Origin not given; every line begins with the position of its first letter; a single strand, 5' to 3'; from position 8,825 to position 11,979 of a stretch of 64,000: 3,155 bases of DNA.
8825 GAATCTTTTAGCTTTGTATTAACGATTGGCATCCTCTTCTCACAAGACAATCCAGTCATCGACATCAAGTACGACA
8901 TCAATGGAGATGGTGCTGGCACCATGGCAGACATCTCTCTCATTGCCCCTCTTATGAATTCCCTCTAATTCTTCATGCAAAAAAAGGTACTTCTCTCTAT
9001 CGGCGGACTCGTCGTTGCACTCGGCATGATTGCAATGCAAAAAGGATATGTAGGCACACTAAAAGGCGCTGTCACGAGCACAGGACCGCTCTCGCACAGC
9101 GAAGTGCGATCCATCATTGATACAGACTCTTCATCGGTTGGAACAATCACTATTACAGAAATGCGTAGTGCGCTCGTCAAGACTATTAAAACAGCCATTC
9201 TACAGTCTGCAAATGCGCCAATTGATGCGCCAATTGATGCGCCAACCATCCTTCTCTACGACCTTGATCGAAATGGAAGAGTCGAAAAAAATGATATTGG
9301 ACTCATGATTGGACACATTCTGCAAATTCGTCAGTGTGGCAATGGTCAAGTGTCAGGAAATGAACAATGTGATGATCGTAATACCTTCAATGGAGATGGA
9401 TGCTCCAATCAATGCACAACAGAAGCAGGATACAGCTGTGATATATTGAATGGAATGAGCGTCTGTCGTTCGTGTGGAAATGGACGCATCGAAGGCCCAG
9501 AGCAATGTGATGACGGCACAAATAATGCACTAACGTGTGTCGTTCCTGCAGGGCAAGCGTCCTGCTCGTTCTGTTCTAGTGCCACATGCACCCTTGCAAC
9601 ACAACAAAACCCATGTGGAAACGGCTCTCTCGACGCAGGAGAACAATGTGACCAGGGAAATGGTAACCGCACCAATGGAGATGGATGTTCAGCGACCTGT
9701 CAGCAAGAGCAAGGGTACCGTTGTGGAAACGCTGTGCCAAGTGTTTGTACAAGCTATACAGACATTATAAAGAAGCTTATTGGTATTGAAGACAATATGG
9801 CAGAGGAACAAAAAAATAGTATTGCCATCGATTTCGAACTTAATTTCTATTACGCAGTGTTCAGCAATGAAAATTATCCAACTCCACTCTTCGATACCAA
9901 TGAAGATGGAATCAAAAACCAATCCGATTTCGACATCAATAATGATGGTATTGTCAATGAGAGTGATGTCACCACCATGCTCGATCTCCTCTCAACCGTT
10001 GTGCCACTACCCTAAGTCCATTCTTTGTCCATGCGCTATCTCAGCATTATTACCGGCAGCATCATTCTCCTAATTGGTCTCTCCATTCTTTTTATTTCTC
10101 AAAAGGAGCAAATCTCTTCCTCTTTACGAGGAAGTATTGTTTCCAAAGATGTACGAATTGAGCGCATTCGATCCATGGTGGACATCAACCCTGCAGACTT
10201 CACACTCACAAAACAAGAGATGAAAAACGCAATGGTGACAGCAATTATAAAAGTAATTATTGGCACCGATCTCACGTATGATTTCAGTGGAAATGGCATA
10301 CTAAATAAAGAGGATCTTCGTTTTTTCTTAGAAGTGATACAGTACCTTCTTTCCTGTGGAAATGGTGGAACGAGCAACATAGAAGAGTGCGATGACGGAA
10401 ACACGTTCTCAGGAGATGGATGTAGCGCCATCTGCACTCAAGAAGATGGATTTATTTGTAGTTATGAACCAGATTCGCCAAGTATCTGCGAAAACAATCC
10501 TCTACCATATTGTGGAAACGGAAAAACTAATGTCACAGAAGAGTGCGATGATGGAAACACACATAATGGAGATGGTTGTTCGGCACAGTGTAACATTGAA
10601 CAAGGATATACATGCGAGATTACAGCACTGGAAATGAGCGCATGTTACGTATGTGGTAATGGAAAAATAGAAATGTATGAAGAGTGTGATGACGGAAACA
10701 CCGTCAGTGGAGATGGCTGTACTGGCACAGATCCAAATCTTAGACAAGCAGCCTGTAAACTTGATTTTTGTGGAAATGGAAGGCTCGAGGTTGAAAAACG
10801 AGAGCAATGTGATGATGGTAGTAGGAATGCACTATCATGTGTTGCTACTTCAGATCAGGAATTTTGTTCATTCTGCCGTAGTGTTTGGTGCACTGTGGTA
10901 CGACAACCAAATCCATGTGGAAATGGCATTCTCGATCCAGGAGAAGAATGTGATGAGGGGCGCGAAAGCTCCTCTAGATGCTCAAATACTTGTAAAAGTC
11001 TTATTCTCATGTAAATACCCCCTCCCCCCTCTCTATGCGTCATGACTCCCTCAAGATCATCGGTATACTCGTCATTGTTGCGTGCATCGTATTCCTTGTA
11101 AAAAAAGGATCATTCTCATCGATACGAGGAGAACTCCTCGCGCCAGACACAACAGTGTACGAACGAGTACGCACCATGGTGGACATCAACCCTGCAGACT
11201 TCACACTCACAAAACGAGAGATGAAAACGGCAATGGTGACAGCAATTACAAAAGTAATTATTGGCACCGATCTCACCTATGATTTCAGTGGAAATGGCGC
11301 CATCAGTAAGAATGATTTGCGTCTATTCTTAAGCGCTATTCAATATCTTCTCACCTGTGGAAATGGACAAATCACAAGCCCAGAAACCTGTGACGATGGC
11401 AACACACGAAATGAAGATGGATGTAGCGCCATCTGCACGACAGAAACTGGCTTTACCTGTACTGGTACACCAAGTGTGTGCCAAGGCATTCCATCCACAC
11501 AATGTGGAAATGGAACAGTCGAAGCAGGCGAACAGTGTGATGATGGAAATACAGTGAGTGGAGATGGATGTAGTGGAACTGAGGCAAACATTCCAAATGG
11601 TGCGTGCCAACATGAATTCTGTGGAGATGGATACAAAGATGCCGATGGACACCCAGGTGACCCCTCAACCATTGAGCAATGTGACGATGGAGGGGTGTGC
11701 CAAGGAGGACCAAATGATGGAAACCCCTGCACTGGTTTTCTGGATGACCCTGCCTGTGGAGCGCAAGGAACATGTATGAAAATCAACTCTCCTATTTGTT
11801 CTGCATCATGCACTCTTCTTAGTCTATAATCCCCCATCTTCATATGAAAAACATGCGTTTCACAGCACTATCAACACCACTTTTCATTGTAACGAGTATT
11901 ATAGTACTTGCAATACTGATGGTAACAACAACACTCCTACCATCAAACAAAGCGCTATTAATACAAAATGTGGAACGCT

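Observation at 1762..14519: Tandem array of five cysteine-rich-repeat proteins, four of them carrying dockerin-like Ca-loop pairs, bracketed by two pectate-lyase-fold proteins: possible modular surface assembly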

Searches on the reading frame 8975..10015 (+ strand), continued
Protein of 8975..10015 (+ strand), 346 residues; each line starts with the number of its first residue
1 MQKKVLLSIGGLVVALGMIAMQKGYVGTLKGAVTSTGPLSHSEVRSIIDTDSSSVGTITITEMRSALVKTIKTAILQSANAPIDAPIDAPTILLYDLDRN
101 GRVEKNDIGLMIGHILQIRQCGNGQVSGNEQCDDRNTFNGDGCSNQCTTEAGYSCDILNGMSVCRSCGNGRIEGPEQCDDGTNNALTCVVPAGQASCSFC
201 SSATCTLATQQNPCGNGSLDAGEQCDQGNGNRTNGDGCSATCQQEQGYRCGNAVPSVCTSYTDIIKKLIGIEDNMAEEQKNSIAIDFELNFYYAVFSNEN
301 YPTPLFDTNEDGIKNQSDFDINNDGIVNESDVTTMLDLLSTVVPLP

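Call 79: fold_search(model_id=the predicted structure, library=pdb)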
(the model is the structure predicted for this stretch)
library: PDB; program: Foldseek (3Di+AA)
matches with E <= 10: 28; with E <= 0.001: 0
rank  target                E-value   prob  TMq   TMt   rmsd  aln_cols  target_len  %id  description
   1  8hgg_C                7.0e-02  1.00  0.12  0.03   1.3        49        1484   45  Structure of 2:2 PAPP-A.ProMBP complex (released 2023-01-11)
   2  7ufg_B                7.0e-02  1.00  0.12  0.04   1.4        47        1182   49  Cryo-EM structure of PAPP-A in complex with IGFBP5 (released 2022-09-28)
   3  8a7d_C                8.8e-02  1.00  0.13  0.05   1.5        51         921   45  Partial dimer complex of PAPP-A and its inhibitor STC2 (released 2022-11-02)
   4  8d8o_B                8.8e-02  1.00  0.12  0.04   1.2        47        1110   47  Cryo-EM structure of substrate unbound PAPP-A (released 2022-09-28)
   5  7ufg_A                1.0e-01  1.00  0.13  0.04   3.2        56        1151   39  Cryo-EM structure of PAPP-A in complex with IGFBP5 (released 2022-09-28)
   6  7y5n_C                1.4e-01  1.00  0.13  0.04   1.5        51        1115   43  Structure of 1:1 PAPP-A.ProMBP complex(half map) (released 2023-01-11)
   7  8sl1_A                1.5e-01  1.00  0.12  0.05   1.1        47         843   42  Cryo-EM structure of PAPP-A2 (released 2023-11-08)
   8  8a7e_C                3.0e-01  0.99  0.12  0.03   1.2        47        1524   47  PAPP-A dimer in complex with its inhibitor STC2 (released 2022-11-02)
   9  7y5q_B                3.0e-01  0.99  0.13  0.04   1.5        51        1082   43  Structure of 1:1 PAPP-A.STC2 complex(half map) (released 2023-01-11)
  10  8hgh_A                3.0e-01  0.99  0.13  0.03   1.5        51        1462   43  Structure of 2:2 PAPP-A.STC2 complex (released 2023-01-11)
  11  8d8o_A                3.2e-01  0.97  0.10  0.08   9.2        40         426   48  Cryo-EM structure of substrate unbound PAPP-A (released 2022-09-28)
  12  8k08_B                1.8e+00  0.03  0.07  0.06  15.2       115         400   16  Pq3-O-UGT2 with 20(S)-Ginsenoside Rh2 (released 2025-01-29)
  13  2dw0_A                2.3e+00  0.33  0.10  0.08   3.3        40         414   40  Crystal structure of VAP2 from Crotalus atrox venom (Form 2-1 crystal) (released 2007-07-10)
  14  8snn_A                2.9e+00  0.15  0.10  0.15   7.9        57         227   32  Structure of mature human ADAM17/iRhom2 sheddase complex, conformation 1 (released 2024-05-29)
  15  2e3x_A                4.2e+00  0.18  0.10  0.08   3.4        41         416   41  Crystal structure of Russell's viper venom metalloproteinase (released 2007-12-11)
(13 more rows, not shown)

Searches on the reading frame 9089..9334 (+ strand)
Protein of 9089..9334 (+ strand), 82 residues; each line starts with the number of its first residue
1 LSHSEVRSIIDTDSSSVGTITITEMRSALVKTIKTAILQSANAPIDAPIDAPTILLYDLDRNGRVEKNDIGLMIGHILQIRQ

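Call 19: search_protein_families(library=pfam, proteins=[window:9089-9334:+], max_evalue=10)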
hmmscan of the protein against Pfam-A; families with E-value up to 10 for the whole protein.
seq(82 aa): 3 families
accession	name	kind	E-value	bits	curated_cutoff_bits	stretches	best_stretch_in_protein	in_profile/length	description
PF13405.12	EF-hand_6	-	0.00095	19.2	25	1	56-74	8-26/30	EF-hand domain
PF00036.39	EF-hand_1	-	0.0015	18.4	25.4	1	56-74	8-26/29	EF hand domain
PF13499.12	EF-hand_7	-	0.0091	16.8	30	1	56-75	10-30/67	EF-hand domain pair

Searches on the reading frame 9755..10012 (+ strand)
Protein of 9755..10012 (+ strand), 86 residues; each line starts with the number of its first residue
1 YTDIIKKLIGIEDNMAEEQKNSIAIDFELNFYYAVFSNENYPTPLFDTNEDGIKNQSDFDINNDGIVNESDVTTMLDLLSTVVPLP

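Call 19: search_protein_families(library=pfam, proteins=[window:9755-10012:+], max_evalue=10)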
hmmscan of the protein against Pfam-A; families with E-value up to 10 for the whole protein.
seq(86 aa): 4 families
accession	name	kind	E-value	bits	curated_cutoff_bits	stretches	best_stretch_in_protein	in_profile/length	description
PF00036.39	EF-hand_1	-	0.015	15.2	25.4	1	58-76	8-26/29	EF hand domain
PF19263.5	DUF5906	-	0.04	15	27.6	1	2-49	66-110/114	Family of unknown function (DUF5906)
PF00404.24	Dockerin_1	-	0.059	14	22.9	1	54-74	31-51/57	Dockerin type I domain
PF13405.12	EF-hand_6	-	0.11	12.8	25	1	59-77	9-27/30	EF-hand domain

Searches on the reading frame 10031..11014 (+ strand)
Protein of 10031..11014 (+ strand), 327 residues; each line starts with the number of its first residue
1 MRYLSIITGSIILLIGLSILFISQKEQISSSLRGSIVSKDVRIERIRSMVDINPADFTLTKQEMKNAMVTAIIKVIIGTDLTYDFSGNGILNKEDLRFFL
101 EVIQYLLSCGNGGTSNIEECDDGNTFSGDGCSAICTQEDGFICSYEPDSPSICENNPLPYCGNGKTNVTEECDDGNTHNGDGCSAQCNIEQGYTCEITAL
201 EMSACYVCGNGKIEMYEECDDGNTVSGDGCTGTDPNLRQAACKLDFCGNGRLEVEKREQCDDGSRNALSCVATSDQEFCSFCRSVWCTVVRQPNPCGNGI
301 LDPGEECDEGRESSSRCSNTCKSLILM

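Call 4: search_protein_families(library=pfam, proteins=[window:10031-11014:+], max_evalue=1)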
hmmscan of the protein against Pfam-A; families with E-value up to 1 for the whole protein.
window:10031-11014:+ (327 aa): 3 families
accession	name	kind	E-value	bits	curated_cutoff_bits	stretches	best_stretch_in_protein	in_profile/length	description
PF13948.11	DUF4215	-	4.9e-22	78.4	27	5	107-135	19-46/47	Domain of unknown function (DUF4215)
PF13405.12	EF-hand_6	-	0.0022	18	25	0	83-101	9-27/30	EF-hand domain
PF00036.39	EF-hand_1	-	0.052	13.6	25.4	0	83-100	9-26/29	EF hand domain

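Call 5: search_protein_families(library=ncbifam, proteins=[window:10031-11014:+], max_evalue=1)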
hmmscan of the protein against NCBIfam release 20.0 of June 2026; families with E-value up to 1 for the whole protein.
window:10031-11014:+ (327 aa): 2 families
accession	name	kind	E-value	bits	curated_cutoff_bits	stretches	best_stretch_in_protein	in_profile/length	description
TIGR02232.1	myxo_disulf_rpt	repeat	6.1e-47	157.1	20.8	5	159-195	2-38/38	cysteine-rich acidic repeat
NF058670.1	sorting_LPXTATN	domain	0.17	12.2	32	1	6-25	12-31/32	LPxTATN C-terminal sorting signal domain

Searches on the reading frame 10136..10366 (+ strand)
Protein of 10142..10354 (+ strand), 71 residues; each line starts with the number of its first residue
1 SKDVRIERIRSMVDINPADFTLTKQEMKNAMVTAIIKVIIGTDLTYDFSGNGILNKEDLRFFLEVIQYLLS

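Call 19: search_protein_families(library=pfam, proteins=[window:10142-10354:+], max_evalue=10)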
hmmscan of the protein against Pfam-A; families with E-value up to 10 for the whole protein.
seq(71 aa): 4 families
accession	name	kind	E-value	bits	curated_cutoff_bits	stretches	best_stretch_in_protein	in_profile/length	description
PF13405.12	EF-hand_6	-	0.0025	17.8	25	1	46-64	9-27/30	EF-hand domain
PF00036.39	EF-hand_1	-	0.022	14.7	25.4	1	46-63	9-26/29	EF hand domain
PF20949.2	Flu_PB2_3rd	-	0.071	13.4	27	1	6-38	33-65/143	Influenza RNA polymerase PB2 middle domain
PF05215.19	Spiralin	-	0.097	13.6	25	1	14-55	11-56/81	Spiralin domain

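Call 34: find_homologous_proteins(query=A2, max_evalue=10)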
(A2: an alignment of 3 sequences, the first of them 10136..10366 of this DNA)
Query A2 (3 sequences): 27 candidates shared short words with the query, none scored E <= 10.

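Call 35: search_solved_structures(query=A2, max_evalue=10, show_alignments=3)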
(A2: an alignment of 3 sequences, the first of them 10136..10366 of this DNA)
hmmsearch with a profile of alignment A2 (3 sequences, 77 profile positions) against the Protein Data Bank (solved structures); distinct sequences matched with E-value up to 10: 41.
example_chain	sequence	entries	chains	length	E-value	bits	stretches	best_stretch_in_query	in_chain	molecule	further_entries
6fie_B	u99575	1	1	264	0.0043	20.3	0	47-66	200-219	Calbindin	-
2f33_A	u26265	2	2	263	0.0077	19.5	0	47-66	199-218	Calbindin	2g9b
2na0_A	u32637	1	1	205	0.062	16.6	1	47-75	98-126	Guanylyl cyclase-activating protein 1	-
1jfj_A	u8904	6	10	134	0.15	15.3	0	48-69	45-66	CALCIUM-BINDING PROTEIN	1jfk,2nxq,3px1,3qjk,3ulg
2het_A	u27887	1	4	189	0.16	15.2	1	47-71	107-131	Recoverin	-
4m2o_A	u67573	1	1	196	0.17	15.2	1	47-71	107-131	Recoverin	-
4m2p_A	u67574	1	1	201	0.17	15.1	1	47-71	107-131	Recoverin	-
4yi8_A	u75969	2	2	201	0.18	15.1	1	47-71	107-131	Recoverin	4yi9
1iku_A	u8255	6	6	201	0.18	15.1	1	47-71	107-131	RECOVERIN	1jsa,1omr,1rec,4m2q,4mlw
2i94_A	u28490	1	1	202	0.18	15.1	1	47-71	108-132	Recoverin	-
2r2i_A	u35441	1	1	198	0.18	15.1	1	47-75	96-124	Guanylyl cyclase-activating protein 1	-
2m7n_A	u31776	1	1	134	0.19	15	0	48-69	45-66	Calcium-binding protein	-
1la3_A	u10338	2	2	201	0.21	14.9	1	47-71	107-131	Recoverin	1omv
2d8n_A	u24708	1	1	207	0.27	14.5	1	47-71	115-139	Recoverin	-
2rrt_A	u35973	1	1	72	0.27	14.5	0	47-66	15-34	Calmodulin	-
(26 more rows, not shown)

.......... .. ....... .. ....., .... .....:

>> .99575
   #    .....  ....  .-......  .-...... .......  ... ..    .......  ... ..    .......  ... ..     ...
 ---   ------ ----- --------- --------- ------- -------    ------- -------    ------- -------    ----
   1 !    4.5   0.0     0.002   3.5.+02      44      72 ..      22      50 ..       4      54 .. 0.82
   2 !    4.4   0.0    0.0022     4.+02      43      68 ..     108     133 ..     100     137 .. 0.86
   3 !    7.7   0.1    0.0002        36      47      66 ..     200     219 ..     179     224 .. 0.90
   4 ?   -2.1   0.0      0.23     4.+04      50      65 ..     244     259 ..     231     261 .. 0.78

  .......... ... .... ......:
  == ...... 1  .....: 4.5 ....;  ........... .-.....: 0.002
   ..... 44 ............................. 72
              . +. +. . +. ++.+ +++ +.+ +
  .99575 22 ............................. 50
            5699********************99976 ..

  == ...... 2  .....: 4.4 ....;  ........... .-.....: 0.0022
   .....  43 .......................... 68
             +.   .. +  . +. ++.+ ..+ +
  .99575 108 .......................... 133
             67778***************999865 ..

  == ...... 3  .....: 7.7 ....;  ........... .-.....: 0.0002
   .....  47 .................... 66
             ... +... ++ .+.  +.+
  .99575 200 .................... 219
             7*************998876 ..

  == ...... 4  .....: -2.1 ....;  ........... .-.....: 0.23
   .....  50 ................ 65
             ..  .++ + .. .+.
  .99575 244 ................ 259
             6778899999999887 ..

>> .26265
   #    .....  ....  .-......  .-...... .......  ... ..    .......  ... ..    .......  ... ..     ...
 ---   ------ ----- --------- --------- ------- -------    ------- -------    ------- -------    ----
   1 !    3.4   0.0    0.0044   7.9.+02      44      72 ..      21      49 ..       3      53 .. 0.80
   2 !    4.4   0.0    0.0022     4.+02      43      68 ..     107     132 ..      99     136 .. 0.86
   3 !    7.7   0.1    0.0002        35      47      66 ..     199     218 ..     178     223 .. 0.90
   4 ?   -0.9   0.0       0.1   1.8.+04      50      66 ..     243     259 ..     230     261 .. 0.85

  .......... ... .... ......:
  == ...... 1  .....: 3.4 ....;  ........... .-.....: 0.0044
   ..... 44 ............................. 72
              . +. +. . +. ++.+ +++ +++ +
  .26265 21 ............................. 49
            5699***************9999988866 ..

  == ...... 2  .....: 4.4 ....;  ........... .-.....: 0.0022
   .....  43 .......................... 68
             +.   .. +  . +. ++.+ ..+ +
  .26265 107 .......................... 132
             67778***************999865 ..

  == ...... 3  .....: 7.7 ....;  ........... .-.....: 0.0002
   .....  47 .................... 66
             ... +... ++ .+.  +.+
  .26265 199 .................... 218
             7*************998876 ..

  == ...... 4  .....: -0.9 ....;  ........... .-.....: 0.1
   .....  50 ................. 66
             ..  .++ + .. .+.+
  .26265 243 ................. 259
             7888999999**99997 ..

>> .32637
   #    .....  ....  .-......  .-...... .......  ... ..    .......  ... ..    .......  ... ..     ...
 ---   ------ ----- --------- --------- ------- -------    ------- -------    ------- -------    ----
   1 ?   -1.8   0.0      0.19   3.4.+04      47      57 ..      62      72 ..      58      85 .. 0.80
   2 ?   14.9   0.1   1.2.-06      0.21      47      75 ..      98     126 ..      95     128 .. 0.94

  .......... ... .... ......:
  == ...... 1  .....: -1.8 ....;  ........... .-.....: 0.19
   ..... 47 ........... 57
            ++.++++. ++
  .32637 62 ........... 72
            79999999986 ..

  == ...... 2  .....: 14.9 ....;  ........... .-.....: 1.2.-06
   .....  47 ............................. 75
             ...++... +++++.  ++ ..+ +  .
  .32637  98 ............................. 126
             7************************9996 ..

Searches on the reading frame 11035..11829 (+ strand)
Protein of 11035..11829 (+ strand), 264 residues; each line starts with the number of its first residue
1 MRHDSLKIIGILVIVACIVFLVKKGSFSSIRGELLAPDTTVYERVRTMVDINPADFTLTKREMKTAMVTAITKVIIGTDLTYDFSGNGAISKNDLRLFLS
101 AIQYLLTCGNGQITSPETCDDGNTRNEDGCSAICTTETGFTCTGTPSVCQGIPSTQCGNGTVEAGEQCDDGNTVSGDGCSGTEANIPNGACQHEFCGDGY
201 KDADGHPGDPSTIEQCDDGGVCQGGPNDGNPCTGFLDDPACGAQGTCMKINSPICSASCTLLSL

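Call 4: search_protein_families(library=pfam, proteins=[window:11035-11829:+], max_evalue=1)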
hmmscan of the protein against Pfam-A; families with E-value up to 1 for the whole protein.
window:11035-11829:+ (264 aa): 3 families
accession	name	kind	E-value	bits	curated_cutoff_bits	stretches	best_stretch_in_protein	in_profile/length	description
PF13948.11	DUF4215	-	3.3e-13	50.2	27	3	106-134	19-46/47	Domain of unknown function (DUF4215)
PF13405.12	EF-hand_6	-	0.021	15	25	1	82-100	9-27/30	EF-hand domain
PF00036.39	EF-hand_1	-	0.11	12.6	25.4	0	82-101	9-28/29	EF hand domain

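Call 5: search_protein_families(library=ncbifam, proteins=[window:11035-11829:+], max_evalue=1)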
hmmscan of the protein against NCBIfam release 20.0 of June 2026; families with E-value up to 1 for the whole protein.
window:11035-11829:+ (264 aa): 1 family
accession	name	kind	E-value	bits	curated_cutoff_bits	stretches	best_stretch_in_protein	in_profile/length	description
TIGR02232.1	myxo_disulf_rpt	repeat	9.1e-24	83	20.8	2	107-142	3-38/38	cysteine-rich acidic repeat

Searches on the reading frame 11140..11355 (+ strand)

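Call 19: search_protein_families(library=pfam, proteins=[window:11140-11355:+], max_evalue=10)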
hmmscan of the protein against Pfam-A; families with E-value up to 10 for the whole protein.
seq(72 aa): 4 families
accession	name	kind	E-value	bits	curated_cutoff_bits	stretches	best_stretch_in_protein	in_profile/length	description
PF13405.12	EF-hand_6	-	0.0037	17.3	25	1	47-66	9-28/30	EF-hand domain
PF00036.39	EF-hand_1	-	0.022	14.7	25.4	1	47-66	9-28/29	EF hand domain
PF00404.24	Dockerin_1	-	0.08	13.6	22.9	1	16-62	10-51/57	Dockerin type I domain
PF05215.19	Spiralin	-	0.1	13.6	25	1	16-57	12-57/81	Spiralin domain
